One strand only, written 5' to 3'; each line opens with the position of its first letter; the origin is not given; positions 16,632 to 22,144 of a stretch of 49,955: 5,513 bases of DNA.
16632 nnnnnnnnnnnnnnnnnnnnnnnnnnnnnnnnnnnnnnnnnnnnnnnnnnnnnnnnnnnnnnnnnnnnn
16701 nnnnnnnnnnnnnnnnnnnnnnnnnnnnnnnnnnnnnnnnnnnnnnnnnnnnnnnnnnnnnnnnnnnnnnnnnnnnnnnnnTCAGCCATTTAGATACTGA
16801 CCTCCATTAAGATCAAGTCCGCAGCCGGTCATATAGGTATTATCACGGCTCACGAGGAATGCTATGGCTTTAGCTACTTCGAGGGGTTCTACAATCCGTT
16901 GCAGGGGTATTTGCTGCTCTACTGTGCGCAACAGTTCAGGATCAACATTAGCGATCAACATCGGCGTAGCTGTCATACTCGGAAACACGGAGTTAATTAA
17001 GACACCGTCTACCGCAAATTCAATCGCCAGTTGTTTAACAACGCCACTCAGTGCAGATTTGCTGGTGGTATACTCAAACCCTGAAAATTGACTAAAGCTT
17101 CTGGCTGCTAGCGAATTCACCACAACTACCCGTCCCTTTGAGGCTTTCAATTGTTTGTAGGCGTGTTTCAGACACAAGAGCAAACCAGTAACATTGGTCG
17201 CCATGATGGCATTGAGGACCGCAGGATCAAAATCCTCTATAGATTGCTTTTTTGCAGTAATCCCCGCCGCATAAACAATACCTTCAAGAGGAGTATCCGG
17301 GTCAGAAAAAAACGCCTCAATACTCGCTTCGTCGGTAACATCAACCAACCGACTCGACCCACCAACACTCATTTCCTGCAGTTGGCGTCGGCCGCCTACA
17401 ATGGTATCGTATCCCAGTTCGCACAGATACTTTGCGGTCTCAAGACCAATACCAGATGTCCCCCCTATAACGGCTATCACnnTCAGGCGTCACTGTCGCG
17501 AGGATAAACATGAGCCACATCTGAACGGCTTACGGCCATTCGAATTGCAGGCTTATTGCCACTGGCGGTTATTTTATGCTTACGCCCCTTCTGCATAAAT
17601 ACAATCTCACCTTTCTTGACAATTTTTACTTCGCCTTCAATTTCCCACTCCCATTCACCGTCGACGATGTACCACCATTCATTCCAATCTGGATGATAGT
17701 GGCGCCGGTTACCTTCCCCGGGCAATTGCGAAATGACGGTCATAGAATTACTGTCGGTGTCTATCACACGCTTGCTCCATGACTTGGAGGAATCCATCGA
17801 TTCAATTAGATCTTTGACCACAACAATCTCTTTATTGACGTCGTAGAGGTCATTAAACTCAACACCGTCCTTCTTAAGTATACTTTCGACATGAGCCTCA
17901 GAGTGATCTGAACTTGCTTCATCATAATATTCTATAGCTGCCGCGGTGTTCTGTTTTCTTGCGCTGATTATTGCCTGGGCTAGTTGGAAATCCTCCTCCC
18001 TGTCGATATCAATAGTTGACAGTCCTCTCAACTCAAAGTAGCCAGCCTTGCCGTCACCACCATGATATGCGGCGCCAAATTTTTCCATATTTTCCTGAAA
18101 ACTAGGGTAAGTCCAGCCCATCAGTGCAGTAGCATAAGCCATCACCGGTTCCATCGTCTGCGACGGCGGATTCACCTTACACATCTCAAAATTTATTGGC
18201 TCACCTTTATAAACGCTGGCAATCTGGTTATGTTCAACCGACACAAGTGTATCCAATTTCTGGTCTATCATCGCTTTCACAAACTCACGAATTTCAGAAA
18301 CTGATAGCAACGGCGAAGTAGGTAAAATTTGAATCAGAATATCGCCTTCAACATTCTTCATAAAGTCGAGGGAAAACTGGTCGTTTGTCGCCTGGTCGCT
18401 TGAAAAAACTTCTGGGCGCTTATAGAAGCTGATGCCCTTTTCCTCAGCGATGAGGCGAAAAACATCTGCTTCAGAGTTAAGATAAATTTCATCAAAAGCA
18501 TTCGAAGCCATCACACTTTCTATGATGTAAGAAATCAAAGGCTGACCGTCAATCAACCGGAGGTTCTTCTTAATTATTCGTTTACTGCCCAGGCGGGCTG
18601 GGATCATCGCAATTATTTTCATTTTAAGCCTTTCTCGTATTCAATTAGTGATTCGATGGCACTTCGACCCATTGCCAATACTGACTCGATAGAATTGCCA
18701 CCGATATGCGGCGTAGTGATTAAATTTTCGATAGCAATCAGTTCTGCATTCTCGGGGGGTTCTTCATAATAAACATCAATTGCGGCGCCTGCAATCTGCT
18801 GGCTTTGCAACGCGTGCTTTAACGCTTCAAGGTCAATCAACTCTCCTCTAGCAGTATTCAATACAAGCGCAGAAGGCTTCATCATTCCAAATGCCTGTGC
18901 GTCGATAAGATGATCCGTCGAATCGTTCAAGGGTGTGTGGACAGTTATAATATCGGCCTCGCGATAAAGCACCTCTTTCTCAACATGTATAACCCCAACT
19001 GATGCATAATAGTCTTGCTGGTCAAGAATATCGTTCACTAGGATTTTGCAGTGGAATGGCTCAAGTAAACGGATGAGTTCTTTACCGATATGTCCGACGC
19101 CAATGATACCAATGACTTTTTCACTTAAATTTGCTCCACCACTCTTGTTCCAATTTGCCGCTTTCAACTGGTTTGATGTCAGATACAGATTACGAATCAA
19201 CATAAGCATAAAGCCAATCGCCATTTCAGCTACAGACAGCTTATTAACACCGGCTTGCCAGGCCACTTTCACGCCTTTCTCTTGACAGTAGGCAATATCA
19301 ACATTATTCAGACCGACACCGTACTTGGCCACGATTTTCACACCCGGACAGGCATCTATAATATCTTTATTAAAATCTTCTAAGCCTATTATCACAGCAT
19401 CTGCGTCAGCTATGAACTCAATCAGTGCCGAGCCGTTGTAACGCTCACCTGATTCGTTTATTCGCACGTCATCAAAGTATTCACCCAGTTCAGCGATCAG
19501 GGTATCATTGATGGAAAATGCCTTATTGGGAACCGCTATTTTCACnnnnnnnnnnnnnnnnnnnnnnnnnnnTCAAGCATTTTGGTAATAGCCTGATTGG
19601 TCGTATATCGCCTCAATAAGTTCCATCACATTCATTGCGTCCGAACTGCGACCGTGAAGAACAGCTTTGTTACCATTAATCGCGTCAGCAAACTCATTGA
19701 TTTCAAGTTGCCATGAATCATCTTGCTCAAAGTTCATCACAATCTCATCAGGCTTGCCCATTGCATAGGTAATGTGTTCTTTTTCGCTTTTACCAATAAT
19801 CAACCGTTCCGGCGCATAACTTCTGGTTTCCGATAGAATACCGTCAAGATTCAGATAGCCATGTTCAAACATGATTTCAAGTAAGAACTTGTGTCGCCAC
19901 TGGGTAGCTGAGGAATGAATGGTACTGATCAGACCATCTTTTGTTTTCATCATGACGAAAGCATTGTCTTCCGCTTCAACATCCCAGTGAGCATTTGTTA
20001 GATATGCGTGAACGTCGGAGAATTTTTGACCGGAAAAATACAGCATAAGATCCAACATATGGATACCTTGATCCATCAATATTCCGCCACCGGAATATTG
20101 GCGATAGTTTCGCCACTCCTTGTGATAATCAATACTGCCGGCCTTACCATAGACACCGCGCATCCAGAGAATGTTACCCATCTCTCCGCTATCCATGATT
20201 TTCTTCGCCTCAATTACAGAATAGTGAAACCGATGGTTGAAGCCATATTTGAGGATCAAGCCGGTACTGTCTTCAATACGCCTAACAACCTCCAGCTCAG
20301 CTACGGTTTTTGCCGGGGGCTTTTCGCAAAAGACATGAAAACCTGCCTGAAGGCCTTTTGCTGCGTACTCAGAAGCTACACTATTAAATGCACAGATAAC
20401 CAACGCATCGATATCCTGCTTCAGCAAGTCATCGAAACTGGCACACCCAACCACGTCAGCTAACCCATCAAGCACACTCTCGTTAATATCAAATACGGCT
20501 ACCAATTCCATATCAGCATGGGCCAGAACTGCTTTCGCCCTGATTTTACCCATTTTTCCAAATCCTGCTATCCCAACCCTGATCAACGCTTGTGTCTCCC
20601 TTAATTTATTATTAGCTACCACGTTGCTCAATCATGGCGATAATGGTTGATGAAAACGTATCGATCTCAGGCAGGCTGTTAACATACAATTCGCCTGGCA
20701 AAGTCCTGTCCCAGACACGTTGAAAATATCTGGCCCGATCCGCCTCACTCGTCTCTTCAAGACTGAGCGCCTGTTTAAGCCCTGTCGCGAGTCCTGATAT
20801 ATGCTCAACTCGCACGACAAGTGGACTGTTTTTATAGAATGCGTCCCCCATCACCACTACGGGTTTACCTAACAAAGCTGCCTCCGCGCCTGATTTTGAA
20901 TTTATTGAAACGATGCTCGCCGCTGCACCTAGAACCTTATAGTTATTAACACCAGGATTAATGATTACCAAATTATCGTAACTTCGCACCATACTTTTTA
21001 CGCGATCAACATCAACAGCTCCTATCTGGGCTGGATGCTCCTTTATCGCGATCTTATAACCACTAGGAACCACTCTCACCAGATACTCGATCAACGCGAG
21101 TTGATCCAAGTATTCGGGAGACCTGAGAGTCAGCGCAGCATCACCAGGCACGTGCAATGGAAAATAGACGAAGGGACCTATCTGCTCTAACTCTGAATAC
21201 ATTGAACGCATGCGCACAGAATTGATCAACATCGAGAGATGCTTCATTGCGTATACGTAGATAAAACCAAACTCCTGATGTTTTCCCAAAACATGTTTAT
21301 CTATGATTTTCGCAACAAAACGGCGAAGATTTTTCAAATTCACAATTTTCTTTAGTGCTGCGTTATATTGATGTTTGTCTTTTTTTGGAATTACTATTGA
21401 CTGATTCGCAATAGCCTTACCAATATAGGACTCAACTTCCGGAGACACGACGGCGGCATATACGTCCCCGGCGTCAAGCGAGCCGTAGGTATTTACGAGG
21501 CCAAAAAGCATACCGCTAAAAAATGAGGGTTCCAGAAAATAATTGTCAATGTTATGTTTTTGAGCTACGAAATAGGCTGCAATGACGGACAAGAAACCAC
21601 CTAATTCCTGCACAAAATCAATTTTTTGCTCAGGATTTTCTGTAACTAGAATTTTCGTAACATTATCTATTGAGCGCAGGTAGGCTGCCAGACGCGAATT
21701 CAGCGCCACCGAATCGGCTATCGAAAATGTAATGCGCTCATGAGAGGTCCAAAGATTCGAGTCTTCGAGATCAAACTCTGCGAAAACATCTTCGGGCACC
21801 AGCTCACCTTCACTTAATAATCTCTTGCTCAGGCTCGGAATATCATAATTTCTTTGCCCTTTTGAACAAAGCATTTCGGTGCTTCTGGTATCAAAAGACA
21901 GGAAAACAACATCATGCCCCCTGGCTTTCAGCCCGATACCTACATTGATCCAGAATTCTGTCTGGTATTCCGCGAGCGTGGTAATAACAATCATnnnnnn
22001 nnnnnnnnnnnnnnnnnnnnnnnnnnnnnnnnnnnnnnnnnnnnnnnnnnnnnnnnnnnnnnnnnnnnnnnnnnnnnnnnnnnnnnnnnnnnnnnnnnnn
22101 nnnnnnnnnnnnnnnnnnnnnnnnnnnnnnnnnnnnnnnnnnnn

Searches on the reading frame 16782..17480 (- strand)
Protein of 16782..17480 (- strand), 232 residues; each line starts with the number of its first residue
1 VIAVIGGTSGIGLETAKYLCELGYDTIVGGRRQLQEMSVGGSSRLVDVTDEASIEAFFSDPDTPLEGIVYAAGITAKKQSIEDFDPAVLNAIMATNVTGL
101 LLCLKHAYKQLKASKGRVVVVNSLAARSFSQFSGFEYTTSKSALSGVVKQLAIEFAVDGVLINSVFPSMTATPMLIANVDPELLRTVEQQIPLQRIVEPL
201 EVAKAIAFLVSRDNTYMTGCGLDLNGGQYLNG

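Call 6: search_protein_families(library=ncbifam, max_evalue=1e-10, proteins=[window:16782-17480:-])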
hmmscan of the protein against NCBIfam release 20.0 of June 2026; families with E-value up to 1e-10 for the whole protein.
window:16782-17480:- (232 aa): 136 families (the best 25 are shown)
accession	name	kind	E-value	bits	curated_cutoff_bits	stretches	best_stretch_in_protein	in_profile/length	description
NF009466.0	PRK12826.1-2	subfamily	3.7e-41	141.2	222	1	4-230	8-246/248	3-oxoacyl-ACP reductase FabG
NF009464.0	PRK12824.1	subfamily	1.2e-35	123.3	269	1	4-230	7-244/245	3-oxoacyl-ACP reductase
NF052558.1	MBtsdlDhBudC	equivalog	1.4e-35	123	270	1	2-228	6-241/250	meso-2,3-butanediol dehydrogenase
NF005559.1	PRK07231.1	subfamily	1e-34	120.2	215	1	3-229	8-248/249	glucose 1-dehydrogenase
NF007273.0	PRK09730.1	equivalog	9.2e-33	113.6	406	1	3-228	4-247/247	SDR family oxidoreductase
NF047420.2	EF_P_mod_YmfI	equivalog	7.3e-32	111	238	1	2-228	2-235/236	elongation factor P 5-aminopentanone reductase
NF053701.1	CsHdxCHCADhChcB2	equivalog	5.7e-31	107.9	350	1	3-227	6-241/245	cis-4-hydroxycyclohexanecarboxylate dehydrogenase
NF005893.0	PRK07856.1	equivalog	8e-31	107.2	255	1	2-227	12-240/255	SDR family oxidoreductase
NF004777.0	PRK06123.1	equivalog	8.3e-31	107.3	383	1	3-228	7-249/249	SDR family oxidoreductase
NF004198.0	PRK05653.1-3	equivalog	4.7e-30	104.8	296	1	4-230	12-248/248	3-oxoacyl-ACP reductase FabG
NF005467.0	PRK07060.1-5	equivalog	6.5e-30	104.5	360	1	2-227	12-241/245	SDR family oxidoreductase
TIGR01829.1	AcAcCoA_reduct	subfamily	3.4e-29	102.2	302.1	1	4-230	5-242/242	acetoacetyl-CoA reductase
NF004818.0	PRK06172.1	equivalog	9.5e-29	100.5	336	1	4-228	12-250/253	SDR family oxidoreductase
TIGR01830.1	3oxo_ACP_reduc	equivalog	1e-28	100.7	297.75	1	4-227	3-237/239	3-oxoacyl-[acyl-carrier-protein] reductase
NF005753.0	PRK07577.1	equivalog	4.9e-28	98.3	310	1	3-231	7-235/237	SDR family oxidoreductase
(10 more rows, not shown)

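Call 18: search_protein_families(library=pfam, max_evalue=0.01, proteins=[window:16782-17480:-])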
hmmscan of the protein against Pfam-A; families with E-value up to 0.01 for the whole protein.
window:16782-17480:- (232 aa): 4 families
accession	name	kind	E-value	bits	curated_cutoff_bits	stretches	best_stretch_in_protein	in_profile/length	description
PF13561.12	adh_short_C2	-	4.7e-37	128.2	27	1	9-227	6-234/236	Enoyl-(Acyl carrier protein) reductase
PF00106.31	adh_short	-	6.3e-28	98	26.6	1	2-176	3-188/195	short chain dehydrogenase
PF08659.16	KR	-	3.7e-08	33.9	22.6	1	4-149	5-161/180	KR domain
PF01370.27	Epimerase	-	0.00019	21.4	20.9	1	2-98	1-99/240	NAD dependent epimerase/dehydratase family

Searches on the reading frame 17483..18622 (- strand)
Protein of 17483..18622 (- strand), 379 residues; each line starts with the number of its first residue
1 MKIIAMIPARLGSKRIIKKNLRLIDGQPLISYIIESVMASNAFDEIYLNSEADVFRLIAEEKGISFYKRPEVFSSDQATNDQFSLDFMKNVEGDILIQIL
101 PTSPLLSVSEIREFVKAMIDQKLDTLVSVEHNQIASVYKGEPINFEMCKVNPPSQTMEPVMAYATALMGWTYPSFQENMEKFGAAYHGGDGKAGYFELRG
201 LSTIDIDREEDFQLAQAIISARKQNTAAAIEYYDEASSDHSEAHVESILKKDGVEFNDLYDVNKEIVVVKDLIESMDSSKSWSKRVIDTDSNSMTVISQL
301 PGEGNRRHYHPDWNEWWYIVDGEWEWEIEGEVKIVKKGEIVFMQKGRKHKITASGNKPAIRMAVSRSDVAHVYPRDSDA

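Call 6: search_protein_families(library=ncbifam, max_evalue=1e-10, proteins=[window:17483-18622:-])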
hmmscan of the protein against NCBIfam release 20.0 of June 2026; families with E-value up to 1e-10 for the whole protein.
window:17483-18622:- (379 aa): 1 family
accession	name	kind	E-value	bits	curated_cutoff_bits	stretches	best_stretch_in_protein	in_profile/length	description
TIGR03584.1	PseF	equivalog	1.8e-20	73.5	205.7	1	4-217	1-218/222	pseudaminic acid cytidylyltransferase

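Call 18: search_protein_families(library=pfam, max_evalue=0.01, proteins=[window:17483-18622:-])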
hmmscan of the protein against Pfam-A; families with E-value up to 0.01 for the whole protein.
window:17483-18622:- (379 aa): 4 families
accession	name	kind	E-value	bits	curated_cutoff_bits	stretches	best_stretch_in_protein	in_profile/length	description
PF02348.25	CTP_transf_3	-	2.4e-19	70.4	22.6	1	4-151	1-144/217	Cytidylyltransferase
PF07883.17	Cupin_2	-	1.1e-13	51.1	27.2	1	300-360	6-65/70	Cupin domain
PF02311.25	AraC_binding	-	1.5e-05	25.2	21.1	1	301-358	12-68/135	AraC-like ligand binding domain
PF01050.24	MannoseP_isomer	-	0.0036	17.9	23.6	1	296-359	32-95/116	Mannose-6-phosphate isomerase C-terminal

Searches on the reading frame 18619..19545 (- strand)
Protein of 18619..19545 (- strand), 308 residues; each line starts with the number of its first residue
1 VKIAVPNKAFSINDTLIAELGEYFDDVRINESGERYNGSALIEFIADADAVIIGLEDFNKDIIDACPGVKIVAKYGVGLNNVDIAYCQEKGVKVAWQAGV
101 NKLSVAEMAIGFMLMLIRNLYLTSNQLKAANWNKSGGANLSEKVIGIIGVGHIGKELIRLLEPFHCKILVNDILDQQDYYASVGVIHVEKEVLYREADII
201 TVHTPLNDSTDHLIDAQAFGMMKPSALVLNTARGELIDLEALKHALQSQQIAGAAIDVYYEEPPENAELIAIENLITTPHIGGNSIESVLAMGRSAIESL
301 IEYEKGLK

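Call 6: search_protein_families(library=ncbifam, max_evalue=1e-10, proteins=[window:18619-19545:-])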
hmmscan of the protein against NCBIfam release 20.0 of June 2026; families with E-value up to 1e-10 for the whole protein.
window:18619-19545:- (308 aa): 20 families
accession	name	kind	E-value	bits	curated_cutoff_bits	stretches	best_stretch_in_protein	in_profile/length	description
TIGR01327.1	PGDH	equivalog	1.7e-63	215.2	454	1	36-306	29-303/525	phosphoglycerate dehydrogenase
NF009714.1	PRK13243.1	equivalog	5.4e-52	177.2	455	1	12-306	11-315/332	glyoxylate reductase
NF008759.0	PRK11790.1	equivalog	6.1e-52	176.7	404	1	34-304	41-317/410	phosphoglycerate dehydrogenase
NF005069.0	PRK06487.1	equivalog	6.9e-46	156.8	448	1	12-289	16-296/320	2-hydroxyacid dehydrogenase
NF005750.0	PRK07574.1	equivalog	8.2e-42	143.6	329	1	59-289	105-342/386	NAD-dependent formate dehydrogenase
NF005387.0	PRK06932.1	equivalog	3.7e-41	141.1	492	1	39-303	36-309/314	2-hydroxyacid dehydrogenase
NF006263.0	PRK08410.1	equivalog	2.1e-40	139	389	1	38-293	33-296/311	D-2-hydroxyacid dehydrogenase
NF001309.0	PRK00257.1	equivalog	2.5e-40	138.6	434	1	43-299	33-273/379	4-phosphoerythronate dehydrogenase PdxB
NF011938.0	PRK15409.1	equivalog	1.2e-38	133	492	1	12-303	11-308/324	glyoxylate/hydroxypyruvate reductase GhrB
NF000492.1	vanH_gen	exception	3.4e-37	128.2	540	1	67-260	65-253/312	D-lactate dehydrogenase VanH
NF041369.1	Dhydh_Halo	equivalog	3.6e-33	115.1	400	1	77-285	64-276/305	D-2-hydroxyacid dehydrogenase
NF000004.1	vanH-D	exception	3.5e-30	105.2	550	1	67-261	71-260/323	D-lactate dehydrogenase VanH-D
NF000151.1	vanH-Ac1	exception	2.1e-28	99.7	750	1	68-260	102-289/351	D-lactate dehydrogenase VanH-Ac1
NF000112.1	vanH-Amyco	exception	8.3e-28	97.6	625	1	65-260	92-282/348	VanH-AOV family D-lactate dehydrogenase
NF000371.1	vanH_Agroup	exception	1.2e-27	97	700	1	67-260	70-258/322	VanH-A/VanH-Pt family D-lactate dehydrogenase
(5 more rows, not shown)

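Call 18: search_protein_families(library=pfam, max_evalue=0.01, proteins=[window:18619-19545:-])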
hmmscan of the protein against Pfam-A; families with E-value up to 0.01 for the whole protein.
window:18619-19545:- (308 aa): 2 families
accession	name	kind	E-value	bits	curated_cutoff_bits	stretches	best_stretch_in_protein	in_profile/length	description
PF02826.25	2-Hacid_dh_C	-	3.1e-51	173.7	25.1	1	110-282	1-178/178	D-isomer specific 2-hydroxyacid dehydrogenase, NAD binding domain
PF00389.36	2-Hacid_dh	-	4e-21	75.5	24.6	1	26-306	21-126/134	D-isomer specific 2-hydroxyacid dehydrogenase, catalytic domain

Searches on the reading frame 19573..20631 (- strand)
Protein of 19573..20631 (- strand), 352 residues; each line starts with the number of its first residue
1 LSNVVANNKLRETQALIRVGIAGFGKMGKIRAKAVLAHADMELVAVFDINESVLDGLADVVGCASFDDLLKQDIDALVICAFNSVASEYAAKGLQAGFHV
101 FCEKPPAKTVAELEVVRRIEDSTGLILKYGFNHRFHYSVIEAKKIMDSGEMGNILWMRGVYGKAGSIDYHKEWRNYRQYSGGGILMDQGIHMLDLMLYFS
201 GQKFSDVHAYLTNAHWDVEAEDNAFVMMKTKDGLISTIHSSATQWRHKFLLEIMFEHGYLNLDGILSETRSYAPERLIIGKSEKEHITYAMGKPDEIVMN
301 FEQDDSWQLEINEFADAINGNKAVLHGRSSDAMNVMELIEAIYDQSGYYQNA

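Call 6: search_protein_families(library=ncbifam, max_evalue=1e-10, proteins=[window:19573-20631:-])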
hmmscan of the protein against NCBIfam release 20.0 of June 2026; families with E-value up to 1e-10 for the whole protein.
window:19573-20631:- (352 aa): 8 families
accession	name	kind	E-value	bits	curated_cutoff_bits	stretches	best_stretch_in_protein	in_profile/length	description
TIGR04380.1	myo_inos_iolG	equivalog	1.5e-35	122.6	355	1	17-341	2-318/330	inositol 2-dehydrogenase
NF040723.1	UDP-GlcNAcDh_Arch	equivalog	5.4e-27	95.1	450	1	17-237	1-215/302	UDP-N-acetylglucosamine 3-dehydrogenase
NF052479.1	LevoglcsnDh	equivalog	1.2e-21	76.9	650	1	71-211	71-212/386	levoglucosan dehydrogenase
NF008607.0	PRK11579.1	subfamily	7.2e-16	58.1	330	1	16-204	4-193/346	oxidoreductase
NF041392.1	XylDh_Gfo6_Halo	equivalog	1.3e-13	50.5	350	1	70-346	79-342/350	D-xylose 1-dehydrogenase Gfo6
NF052679.1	InsChiInosDhIolG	equivalog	1.1e-12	47.6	540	1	17-264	3-252/343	bifunctional inositol 2-dehydrogenase/D-chiro-inositol 1-dehydrogenase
NF007574.0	PRK10206.1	equivalog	2.5e-11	43.2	352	1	65-201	56-188/345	oxidoreductase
NF058563.1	BT_2159_fam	equivalog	5.7e-11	42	650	1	17-212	1-195/350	disaccharide 3-dehydrogenase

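Call 18: search_protein_families(library=pfam, max_evalue=0.01, proteins=[window:19573-20631:-])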
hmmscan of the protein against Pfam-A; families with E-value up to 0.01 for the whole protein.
window:19573-20631:- (352 aa): 8 families
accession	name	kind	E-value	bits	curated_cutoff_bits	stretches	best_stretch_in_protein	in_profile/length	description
PF22725.1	GFO_IDH_MocA_C3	-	2.1e-26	92.8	27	1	141-260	3-123/124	GFO/IDH/MocA C-terminal domain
PF01408.29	GFO_IDH_MocA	-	1.5e-18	68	24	1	17-131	1-120/120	Oxidoreductase family, NAD-binding Rossmann fold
PF02894.22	GFO_IDH_MocA_C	-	4.2e-13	50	22.9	1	143-345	1-209/218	Oxidoreductase family, C-terminal alpha/beta domain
PF01113.26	DapB_N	-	3.5e-05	24.3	25.6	1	17-67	1-54/124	Dihydrodipicolinate reductase, N-terminus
PF00044.30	Gp_dh_N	-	9e-05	23.1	31.7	1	17-50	1-34/101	Glyceraldehyde 3-phosphate dehydrogenase, NAD binding domain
PF22685.1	Gal80p_C-like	-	0.00012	22.8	29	1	139-220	3-87/152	Gal80p, C-terminal domain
PF03447.22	NAD_binding_3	-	0.0031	18.7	24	1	23-100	1-85/116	Homoserine dehydrogenase, NAD binding domain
PF08635.15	ox_reductase_C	-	0.0095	16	22.5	0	134-202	1-66/142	Putative oxidoreductase C terminal domain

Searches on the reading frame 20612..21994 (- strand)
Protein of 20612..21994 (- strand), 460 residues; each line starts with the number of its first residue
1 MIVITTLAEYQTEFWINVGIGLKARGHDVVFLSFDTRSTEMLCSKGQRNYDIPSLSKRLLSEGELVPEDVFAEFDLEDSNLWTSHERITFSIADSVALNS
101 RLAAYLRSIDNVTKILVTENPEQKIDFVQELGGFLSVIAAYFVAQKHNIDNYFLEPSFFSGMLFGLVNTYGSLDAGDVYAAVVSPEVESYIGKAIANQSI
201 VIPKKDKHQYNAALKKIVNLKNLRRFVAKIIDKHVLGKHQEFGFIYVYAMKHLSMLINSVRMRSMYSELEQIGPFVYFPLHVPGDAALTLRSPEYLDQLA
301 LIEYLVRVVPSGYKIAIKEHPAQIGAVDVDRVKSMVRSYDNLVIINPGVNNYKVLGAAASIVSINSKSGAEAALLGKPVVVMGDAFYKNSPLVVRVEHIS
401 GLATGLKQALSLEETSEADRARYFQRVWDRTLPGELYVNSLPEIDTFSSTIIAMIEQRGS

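Call 6: search_protein_families(library=ncbifam, max_evalue=1e-10, proteins=[window:20612-21994:-])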
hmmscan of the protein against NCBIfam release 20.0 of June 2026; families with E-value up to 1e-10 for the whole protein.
window:20612-21994:- (460 aa): 0 families

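Call 18: search_protein_families(library=pfam, max_evalue=0.01, proteins=[window:20612-21994:-])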
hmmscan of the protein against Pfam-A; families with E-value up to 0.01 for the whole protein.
window:20612-21994:- (460 aa): 1 family
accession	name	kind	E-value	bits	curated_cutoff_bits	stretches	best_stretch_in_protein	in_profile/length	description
PF05159.20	Capsule_synth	-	2.4e-14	54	20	1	140-388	16-267/310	Capsule polysaccharide biosynthesis protein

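Call 34: search_protein_families(library=ncbifam, max_evalue=0.00001, proteins=[window:20612-21994:-])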
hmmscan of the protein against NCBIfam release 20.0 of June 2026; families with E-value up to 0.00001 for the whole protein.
window:20612-21994:- (460 aa): 0 families
